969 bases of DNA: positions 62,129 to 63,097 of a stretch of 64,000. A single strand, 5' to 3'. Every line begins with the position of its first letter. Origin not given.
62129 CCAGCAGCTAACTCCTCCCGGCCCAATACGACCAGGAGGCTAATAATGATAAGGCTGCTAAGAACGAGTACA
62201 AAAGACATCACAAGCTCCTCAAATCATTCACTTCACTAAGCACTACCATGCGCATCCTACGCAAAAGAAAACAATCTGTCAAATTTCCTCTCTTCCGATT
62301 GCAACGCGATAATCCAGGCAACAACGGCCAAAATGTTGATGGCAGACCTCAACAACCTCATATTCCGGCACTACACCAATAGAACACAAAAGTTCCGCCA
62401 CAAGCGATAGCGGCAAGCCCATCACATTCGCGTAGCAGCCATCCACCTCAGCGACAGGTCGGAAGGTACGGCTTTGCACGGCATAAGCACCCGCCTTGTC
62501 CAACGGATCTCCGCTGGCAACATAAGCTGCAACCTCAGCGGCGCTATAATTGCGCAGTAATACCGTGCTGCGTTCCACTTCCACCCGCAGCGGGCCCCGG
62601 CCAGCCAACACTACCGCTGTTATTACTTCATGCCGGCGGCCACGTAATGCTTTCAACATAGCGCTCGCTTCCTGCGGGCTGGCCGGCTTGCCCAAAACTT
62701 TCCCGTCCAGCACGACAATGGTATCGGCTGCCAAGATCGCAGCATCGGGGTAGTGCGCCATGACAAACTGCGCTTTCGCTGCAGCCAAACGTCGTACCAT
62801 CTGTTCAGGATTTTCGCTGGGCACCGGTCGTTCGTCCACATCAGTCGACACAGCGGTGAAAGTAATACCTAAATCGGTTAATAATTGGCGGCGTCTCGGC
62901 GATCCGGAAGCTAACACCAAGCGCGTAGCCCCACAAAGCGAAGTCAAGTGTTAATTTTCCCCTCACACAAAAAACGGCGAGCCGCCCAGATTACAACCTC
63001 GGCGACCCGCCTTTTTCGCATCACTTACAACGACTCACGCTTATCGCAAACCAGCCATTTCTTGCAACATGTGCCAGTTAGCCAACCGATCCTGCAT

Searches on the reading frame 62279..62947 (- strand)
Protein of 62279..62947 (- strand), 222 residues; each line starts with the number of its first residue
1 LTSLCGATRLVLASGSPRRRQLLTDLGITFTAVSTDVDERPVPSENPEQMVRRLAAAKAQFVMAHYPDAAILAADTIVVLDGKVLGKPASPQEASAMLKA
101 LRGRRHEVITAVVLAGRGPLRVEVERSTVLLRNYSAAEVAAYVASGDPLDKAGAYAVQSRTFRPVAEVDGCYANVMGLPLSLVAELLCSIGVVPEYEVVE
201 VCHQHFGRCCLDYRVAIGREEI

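Call 76: find_encoding_contigs(protein=window:62279-62947:-, flank=10000, max_places=3)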
Protein window:62279-62947:- (222 aa): 3 contigs read that carry it; 2 places shown.
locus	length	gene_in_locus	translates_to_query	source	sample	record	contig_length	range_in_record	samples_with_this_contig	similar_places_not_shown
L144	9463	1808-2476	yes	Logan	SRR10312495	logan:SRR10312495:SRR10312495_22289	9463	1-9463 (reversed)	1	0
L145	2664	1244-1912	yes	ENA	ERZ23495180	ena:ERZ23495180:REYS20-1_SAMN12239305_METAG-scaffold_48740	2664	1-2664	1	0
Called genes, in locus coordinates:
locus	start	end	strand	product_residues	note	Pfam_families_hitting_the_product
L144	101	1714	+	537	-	PF12838:Fer4_7 (faint), PF13187:Fer4_9 (faint), PF00037:Fer4 (faint), PF12797:Fer4_2 (faint), PF12837:Fer4_6 (weak), PF13183:Fer4_8 (faint), PF13237:Fer4_10 (faint), PF02775:TPP_enzyme_C, +1 more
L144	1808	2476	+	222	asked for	PF02545:Maf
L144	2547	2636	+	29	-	-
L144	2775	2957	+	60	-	-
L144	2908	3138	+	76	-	-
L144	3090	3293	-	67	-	-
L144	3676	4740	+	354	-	PF02163:Peptidase_M50, PF13180:PDZ_2 (weak), PF17820:PDZ_6 (faint)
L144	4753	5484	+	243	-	PF09889:DUF2116 (faint), PF13248:Zn_ribbon_3 (faint), PF10571:UPF0547 (faint), PF12773:DZR, PF13240:Zn_Ribbon_1 (weak), PF07191:Zn_ribbon_6 (weak), PF01476:LysM, PF23473:LysM3_LYK4_5 (faint)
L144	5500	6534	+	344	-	PF13646:HEAT_2 (weak), PF02985:HEAT (faint), PF13646:HEAT_2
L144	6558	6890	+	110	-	-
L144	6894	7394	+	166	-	PF23914:TPR_CcmH_CycH (weak), PF13428:TPR_14 (weak), PF14559:TPR_19 (weak), PF21033:RMD1-3 (weak), PF13371:TPR_9, PF13414:TPR_11 (weak), PF13432:TPR_16, PF14559:TPR_19, +9 more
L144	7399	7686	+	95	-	PF00708:Acylphosphatase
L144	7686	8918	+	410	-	PF04773:FecR (weak)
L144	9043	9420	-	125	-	-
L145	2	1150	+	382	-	?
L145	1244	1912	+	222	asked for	PF02545:Maf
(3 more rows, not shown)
